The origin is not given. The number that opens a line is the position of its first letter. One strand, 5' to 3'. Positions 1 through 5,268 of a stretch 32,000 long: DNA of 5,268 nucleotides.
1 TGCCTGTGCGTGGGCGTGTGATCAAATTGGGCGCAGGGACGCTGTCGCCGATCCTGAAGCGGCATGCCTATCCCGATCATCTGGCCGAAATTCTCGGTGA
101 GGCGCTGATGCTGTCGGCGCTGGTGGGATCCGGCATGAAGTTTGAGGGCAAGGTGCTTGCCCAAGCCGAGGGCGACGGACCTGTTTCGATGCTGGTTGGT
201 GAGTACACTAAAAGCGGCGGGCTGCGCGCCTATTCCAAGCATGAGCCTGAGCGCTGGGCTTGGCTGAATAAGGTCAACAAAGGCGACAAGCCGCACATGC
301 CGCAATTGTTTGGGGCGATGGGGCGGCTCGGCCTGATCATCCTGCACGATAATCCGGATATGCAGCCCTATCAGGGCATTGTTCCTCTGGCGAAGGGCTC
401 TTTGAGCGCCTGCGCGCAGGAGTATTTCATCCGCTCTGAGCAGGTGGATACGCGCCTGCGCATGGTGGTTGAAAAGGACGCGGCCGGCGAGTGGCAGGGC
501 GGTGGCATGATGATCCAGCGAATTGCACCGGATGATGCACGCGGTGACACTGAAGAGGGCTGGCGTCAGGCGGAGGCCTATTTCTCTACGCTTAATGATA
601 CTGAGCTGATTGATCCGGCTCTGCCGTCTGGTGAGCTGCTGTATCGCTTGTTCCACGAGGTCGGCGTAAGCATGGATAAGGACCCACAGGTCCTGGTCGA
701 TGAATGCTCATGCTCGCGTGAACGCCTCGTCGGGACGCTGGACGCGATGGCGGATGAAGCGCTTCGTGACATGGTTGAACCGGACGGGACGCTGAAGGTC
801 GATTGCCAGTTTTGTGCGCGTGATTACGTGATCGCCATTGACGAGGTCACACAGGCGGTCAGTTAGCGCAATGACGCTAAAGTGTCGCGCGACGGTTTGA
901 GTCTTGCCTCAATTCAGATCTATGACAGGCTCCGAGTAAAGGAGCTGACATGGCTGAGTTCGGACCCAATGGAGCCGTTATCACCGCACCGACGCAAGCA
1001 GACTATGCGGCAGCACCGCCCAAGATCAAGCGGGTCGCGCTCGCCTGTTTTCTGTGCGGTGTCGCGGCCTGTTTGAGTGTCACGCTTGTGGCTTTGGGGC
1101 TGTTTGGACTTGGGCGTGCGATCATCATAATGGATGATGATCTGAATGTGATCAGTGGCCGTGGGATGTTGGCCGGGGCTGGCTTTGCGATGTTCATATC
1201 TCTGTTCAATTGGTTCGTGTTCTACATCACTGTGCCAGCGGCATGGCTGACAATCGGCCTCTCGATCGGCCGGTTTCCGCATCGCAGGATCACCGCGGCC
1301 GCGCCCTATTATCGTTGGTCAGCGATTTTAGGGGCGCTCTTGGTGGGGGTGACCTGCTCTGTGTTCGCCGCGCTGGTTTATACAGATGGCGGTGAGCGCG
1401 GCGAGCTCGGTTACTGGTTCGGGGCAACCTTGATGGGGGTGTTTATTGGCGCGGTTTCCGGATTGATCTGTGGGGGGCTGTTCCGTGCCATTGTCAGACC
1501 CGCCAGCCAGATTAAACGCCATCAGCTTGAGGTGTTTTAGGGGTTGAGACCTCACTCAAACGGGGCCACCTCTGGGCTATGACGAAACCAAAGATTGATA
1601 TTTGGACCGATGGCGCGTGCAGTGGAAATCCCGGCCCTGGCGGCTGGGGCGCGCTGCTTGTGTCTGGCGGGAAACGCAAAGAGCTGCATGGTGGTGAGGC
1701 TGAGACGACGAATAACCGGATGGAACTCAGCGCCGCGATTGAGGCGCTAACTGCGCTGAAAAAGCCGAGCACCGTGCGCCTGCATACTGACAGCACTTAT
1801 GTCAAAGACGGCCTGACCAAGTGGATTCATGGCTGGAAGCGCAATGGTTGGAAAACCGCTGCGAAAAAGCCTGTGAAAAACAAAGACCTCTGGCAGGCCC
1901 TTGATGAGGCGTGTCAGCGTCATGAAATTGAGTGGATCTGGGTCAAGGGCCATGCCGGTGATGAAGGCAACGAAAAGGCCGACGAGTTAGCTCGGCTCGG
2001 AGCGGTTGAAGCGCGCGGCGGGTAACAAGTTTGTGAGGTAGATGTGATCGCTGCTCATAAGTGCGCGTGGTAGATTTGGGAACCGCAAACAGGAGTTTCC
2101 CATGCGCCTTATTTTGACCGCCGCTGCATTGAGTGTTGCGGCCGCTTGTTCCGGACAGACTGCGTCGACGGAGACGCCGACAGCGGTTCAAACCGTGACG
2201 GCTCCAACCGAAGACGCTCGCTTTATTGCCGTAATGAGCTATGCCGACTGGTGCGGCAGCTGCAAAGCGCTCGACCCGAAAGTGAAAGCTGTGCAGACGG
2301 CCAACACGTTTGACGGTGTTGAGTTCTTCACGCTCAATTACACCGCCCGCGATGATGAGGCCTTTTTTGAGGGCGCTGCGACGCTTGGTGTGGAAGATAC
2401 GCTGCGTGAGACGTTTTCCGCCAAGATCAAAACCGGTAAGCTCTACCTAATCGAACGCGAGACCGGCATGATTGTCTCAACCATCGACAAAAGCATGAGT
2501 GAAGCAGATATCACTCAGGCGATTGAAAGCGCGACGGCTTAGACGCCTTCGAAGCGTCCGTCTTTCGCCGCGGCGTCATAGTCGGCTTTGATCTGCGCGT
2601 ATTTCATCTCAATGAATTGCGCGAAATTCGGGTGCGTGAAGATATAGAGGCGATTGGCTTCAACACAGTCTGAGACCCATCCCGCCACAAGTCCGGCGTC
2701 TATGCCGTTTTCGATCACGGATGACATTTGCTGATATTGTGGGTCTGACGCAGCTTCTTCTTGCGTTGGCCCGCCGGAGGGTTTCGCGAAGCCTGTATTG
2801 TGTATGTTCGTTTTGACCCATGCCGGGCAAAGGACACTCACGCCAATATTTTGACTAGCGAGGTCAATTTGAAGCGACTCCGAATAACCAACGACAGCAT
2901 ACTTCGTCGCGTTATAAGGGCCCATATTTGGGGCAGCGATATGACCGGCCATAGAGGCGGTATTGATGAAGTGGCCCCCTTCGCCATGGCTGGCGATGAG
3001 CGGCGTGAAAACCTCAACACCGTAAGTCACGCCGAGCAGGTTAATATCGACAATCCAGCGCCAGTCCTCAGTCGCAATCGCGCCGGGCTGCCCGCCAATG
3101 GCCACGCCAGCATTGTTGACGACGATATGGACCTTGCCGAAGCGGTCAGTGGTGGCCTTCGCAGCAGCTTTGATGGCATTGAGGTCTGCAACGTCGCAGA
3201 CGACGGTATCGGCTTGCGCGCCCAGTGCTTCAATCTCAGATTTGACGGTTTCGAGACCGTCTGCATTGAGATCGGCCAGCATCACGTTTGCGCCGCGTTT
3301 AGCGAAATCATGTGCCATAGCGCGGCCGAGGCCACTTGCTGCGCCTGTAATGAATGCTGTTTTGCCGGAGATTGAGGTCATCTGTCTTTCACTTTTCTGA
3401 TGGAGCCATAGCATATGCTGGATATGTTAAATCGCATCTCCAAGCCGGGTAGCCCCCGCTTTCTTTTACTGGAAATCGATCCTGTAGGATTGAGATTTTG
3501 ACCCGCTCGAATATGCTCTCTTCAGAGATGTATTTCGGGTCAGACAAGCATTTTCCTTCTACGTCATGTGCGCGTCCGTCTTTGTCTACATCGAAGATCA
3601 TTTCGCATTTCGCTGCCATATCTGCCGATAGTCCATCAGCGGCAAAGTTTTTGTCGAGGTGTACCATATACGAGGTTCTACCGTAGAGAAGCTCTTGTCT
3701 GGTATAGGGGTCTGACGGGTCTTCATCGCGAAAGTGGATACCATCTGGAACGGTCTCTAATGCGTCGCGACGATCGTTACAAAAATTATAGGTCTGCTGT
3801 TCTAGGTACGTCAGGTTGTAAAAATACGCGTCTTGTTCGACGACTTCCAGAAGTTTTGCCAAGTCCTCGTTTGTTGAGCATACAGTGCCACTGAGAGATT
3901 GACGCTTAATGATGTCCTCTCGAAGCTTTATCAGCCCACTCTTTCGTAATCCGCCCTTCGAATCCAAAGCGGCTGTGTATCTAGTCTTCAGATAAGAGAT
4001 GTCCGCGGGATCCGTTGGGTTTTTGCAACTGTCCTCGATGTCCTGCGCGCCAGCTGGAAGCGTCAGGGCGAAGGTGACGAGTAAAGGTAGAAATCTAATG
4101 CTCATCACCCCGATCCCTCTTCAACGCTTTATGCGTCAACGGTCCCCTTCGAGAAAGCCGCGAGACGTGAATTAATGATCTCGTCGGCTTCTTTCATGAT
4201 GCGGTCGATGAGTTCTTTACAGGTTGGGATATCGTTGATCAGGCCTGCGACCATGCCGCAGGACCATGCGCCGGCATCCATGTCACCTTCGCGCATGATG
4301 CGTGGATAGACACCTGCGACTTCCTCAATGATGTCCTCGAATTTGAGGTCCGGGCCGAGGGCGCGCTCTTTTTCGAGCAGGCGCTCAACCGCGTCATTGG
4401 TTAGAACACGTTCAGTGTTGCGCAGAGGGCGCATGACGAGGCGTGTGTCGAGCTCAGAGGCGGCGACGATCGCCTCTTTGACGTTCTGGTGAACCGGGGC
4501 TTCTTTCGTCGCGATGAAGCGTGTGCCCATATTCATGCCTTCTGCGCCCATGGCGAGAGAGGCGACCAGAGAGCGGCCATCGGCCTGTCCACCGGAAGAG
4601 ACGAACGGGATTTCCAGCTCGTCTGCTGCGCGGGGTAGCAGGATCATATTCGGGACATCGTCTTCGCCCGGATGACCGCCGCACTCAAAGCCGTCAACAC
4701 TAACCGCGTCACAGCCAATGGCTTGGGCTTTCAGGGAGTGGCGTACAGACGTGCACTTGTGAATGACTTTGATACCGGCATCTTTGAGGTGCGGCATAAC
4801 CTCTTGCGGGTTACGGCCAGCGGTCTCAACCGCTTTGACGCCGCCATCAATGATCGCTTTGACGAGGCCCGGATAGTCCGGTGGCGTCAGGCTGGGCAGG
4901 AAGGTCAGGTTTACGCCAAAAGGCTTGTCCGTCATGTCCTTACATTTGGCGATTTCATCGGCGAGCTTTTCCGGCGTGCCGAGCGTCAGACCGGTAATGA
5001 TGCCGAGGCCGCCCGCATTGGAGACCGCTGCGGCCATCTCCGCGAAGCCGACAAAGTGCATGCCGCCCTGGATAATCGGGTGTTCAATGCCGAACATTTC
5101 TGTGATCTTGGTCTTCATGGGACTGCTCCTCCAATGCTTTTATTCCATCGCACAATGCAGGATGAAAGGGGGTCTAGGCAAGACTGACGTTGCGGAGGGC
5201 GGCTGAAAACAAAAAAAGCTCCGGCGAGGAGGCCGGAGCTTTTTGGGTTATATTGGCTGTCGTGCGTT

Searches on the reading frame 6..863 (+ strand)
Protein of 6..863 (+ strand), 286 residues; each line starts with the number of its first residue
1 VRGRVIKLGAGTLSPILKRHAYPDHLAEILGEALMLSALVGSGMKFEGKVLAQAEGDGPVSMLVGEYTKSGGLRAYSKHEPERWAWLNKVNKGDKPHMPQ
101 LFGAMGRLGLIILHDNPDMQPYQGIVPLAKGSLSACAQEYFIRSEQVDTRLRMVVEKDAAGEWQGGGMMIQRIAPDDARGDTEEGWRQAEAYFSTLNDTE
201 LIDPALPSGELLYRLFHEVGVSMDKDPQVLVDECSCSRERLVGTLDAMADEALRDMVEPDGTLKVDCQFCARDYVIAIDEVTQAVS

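Call 44: search_protein_families(library=pfam, proteins=[window:6-863:+], max_evalue=0.00001)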
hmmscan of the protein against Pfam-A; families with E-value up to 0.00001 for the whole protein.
window:6-863:+ (286 aa): 1 family
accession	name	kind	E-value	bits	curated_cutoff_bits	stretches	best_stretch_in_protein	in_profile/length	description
PF01430.24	HSP33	-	1e-53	183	21.4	1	2-276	14-272/273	Hsp33 protein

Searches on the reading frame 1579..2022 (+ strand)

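Call 44: search_protein_families(library=pfam, proteins=[window:1579-2022:+], max_evalue=0.00001)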
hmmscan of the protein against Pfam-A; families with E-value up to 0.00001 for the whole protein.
window:1579-2022:+ (148 aa): 1 family
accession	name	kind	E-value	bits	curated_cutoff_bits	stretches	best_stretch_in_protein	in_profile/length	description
PF00075.30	RNase_H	-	8.6e-52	175.5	25.8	1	6-142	4-140/141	RNase H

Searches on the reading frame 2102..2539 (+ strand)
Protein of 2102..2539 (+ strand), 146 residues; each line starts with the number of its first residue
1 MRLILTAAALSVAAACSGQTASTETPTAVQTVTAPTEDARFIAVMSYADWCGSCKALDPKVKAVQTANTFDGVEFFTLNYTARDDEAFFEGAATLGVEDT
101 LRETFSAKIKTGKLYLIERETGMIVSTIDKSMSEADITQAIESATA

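Call 44: search_protein_families(library=pfam, proteins=[window:2102-2539:+], max_evalue=0.00001)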
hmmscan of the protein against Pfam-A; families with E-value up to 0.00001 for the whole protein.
window:2102-2539:+ (146 aa): 1 family
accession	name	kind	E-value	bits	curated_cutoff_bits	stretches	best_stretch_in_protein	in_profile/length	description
PF00085.26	Thioredoxin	-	9.5e-07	29.2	23.5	1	40-86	19-64/103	Thioredoxin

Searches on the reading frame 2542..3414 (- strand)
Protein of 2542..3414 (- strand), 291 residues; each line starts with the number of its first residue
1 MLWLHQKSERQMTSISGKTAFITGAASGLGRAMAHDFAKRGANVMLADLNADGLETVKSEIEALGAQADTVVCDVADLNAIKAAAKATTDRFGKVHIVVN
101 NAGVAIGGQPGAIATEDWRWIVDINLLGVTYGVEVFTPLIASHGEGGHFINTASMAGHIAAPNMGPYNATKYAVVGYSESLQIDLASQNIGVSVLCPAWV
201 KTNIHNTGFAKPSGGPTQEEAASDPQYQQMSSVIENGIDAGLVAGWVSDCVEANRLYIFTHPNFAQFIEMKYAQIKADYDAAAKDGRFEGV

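Call 44: search_protein_families(library=pfam, proteins=[window:2542-3414:-], max_evalue=0.00001)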
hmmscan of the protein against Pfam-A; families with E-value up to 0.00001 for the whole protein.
window:2542-3414:- (291 aa): 3 families
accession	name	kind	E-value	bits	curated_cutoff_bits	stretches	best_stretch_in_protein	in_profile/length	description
PF00106.31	adh_short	-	1.6e-47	162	26.6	1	18-206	1-188/195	short chain dehydrogenase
PF13561.12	adh_short_C2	-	9.3e-39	133.8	27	1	24-206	1-181/236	Enoyl-(Acyl carrier protein) reductase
PF08659.16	KR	-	1.5e-11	45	22.6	1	19-171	2-153/180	KR domain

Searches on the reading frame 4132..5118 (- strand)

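Call 44: search_protein_families(library=pfam, proteins=[window:4132-5118:-], max_evalue=0.00001)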
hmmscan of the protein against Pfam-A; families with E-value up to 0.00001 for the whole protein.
window:4132-5118:- (329 aa): 2 families
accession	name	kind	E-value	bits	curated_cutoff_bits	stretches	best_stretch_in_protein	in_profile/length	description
PF03060.21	NMO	-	6e-60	203.8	28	1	3-309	2-330/331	Nitronate monooxygenase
PF00478.31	IMPDH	-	4.5e-10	39.5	25.6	0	2-98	24-83/345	IMP dehydrogenase / GMP reductase domain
